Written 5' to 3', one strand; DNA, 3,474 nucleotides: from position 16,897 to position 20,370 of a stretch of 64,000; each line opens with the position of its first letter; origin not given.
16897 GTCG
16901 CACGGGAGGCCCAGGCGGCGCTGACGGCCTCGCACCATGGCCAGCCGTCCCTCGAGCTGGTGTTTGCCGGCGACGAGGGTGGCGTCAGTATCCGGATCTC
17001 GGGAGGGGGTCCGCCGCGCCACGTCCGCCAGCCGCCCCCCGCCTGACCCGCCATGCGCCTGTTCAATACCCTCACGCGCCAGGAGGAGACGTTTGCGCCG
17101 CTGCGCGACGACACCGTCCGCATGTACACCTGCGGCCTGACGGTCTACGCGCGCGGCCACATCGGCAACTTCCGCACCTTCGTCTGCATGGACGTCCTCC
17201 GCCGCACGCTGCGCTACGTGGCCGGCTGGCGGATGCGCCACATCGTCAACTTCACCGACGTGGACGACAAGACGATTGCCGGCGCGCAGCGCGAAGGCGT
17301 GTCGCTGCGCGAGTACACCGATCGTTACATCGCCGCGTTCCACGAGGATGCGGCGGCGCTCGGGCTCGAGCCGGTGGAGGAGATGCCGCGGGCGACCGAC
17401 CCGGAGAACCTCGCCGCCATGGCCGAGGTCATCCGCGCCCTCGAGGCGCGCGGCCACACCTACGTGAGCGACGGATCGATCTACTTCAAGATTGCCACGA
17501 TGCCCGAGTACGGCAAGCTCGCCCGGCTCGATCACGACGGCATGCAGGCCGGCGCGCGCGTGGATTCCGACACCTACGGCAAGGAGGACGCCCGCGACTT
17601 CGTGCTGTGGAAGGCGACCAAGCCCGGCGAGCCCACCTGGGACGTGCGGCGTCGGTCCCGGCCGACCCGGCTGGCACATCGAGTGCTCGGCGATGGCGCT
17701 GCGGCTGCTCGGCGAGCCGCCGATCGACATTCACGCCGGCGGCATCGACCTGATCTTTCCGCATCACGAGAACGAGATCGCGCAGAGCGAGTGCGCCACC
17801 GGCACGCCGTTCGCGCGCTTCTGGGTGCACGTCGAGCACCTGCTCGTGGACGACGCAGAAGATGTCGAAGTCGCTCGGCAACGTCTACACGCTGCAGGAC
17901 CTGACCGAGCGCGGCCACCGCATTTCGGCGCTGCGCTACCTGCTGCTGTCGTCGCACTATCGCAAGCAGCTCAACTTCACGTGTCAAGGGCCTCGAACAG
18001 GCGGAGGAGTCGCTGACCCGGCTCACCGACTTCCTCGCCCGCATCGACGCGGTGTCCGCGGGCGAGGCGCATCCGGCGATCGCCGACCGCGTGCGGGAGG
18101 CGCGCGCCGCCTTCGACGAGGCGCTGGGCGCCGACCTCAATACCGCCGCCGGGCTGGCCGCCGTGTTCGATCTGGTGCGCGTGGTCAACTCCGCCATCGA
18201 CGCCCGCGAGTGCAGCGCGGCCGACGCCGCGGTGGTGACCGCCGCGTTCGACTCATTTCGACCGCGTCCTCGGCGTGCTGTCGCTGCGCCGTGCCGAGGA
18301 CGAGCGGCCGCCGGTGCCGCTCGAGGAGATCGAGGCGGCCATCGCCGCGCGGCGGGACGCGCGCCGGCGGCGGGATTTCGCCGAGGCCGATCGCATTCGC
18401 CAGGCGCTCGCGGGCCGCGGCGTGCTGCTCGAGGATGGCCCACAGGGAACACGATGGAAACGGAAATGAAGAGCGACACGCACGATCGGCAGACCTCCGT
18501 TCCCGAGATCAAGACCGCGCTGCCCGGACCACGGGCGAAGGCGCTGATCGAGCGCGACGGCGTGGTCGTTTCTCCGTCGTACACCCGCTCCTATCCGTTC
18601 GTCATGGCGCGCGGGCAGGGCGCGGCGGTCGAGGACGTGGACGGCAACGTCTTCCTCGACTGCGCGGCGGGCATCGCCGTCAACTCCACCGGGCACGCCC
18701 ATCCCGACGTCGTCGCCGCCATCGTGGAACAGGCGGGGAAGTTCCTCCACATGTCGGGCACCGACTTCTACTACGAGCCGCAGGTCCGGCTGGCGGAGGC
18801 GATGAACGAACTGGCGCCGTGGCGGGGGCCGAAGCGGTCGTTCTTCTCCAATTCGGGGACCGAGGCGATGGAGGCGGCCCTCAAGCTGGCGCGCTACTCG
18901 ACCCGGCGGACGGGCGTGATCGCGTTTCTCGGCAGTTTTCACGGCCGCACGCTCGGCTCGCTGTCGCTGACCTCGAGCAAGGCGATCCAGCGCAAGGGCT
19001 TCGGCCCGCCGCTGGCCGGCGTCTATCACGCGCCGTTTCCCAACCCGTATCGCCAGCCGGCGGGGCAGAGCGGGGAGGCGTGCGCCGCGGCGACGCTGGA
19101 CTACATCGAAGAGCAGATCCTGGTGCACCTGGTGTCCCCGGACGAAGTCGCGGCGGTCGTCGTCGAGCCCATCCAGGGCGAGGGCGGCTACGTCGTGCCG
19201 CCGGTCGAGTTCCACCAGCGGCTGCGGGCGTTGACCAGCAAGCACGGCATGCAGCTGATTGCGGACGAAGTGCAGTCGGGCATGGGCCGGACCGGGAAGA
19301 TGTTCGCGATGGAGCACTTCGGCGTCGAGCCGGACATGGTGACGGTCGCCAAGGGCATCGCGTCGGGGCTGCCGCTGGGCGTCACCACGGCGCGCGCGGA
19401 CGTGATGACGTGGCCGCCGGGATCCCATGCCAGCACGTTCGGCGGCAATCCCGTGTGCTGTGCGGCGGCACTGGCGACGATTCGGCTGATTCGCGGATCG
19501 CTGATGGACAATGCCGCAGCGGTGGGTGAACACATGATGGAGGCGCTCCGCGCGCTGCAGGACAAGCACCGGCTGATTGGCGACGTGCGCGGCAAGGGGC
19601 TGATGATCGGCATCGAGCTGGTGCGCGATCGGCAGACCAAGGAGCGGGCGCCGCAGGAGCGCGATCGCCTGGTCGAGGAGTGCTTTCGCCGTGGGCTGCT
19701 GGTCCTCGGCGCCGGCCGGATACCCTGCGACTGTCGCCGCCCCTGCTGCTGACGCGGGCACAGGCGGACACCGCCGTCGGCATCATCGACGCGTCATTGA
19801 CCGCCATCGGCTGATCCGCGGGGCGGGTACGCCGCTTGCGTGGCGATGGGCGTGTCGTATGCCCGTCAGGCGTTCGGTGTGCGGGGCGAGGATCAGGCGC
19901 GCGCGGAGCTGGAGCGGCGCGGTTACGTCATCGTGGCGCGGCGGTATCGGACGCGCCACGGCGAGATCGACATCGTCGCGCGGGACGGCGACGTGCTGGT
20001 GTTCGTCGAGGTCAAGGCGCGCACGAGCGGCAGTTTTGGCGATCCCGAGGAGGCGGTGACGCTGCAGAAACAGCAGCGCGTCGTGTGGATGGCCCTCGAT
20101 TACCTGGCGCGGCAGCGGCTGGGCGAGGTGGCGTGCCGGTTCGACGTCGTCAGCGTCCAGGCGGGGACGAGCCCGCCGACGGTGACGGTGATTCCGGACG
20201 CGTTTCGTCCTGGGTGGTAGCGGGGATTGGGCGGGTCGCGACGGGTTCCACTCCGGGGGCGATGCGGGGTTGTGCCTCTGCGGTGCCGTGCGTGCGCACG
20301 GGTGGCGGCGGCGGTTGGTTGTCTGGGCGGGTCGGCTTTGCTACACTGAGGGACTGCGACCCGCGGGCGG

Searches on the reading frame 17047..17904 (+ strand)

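Call 13: search_protein_families(library=pfam, max_evalue=0.001, proteins=[window:17047-17904:+])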
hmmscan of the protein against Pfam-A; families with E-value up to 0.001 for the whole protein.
window:17047-17904:+ (285 aa): 2 families
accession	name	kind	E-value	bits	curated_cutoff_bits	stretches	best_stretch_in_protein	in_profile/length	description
PF01406.26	tRNA-synt_1e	-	3.7e-49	168.1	27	1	16-200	2-183/301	tRNA synthetases class I (C) catalytic domain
PF09334.17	tRNA-synt_1g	-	1.8e-05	24.1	20.1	1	35-147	12-122/391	tRNA synthetases class I (M)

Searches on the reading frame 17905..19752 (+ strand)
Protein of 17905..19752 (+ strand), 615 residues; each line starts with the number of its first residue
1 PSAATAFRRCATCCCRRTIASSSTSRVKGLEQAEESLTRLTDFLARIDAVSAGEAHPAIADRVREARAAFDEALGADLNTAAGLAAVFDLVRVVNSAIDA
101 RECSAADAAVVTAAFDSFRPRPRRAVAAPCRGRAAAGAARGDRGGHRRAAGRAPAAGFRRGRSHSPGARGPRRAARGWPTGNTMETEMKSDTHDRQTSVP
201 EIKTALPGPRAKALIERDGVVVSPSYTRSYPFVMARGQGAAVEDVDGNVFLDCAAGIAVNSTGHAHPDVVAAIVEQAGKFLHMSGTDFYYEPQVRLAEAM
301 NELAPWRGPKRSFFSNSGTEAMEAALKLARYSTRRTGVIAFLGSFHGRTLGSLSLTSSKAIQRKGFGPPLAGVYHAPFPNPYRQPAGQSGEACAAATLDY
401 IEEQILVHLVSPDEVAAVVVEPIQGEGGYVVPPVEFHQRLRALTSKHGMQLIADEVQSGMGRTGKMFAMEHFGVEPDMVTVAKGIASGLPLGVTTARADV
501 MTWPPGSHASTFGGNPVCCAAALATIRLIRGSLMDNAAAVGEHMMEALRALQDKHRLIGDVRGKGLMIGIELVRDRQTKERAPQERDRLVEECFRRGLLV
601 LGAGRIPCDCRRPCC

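Call 13: search_protein_families(library=pfam, max_evalue=0.001, proteins=[window:17905-19752:+])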
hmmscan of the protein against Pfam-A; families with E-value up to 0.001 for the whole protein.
window:17905-19752:+ (615 aa): 2 families
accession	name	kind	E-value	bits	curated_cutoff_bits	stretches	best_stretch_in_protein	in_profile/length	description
PF00202.27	Aminotran_3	-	1.1e-116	390.3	30.5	1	229-608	8-379/403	Aminotransferase class-III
PF09190.17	DALR_2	-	1.4e-07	32.4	22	1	69-112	1-40/57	DALR domain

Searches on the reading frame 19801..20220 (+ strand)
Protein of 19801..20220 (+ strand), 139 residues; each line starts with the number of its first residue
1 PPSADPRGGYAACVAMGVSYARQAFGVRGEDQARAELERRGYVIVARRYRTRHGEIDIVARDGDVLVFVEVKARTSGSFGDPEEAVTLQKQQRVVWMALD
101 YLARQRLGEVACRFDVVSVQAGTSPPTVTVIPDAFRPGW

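Call 13: search_protein_families(library=pfam, max_evalue=0.001, proteins=[window:19801-20220:+])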
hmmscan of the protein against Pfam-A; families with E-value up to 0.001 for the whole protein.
window:19801-20220:+ (139 aa): 3 families
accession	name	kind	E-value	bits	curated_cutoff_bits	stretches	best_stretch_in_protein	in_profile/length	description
PF02021.23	UPF0102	-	2.1e-28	99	23.6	1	29-119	1-80/80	Uncharacterised protein family UPF0102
PF08378.17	NERD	-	1e-05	26.5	22.1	1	26-90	2-72/111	Nuclease-related domain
PF01939.22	NucS_C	-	0.00035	21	24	1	36-76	14-55/124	Endonuclease NucS C-terminal domain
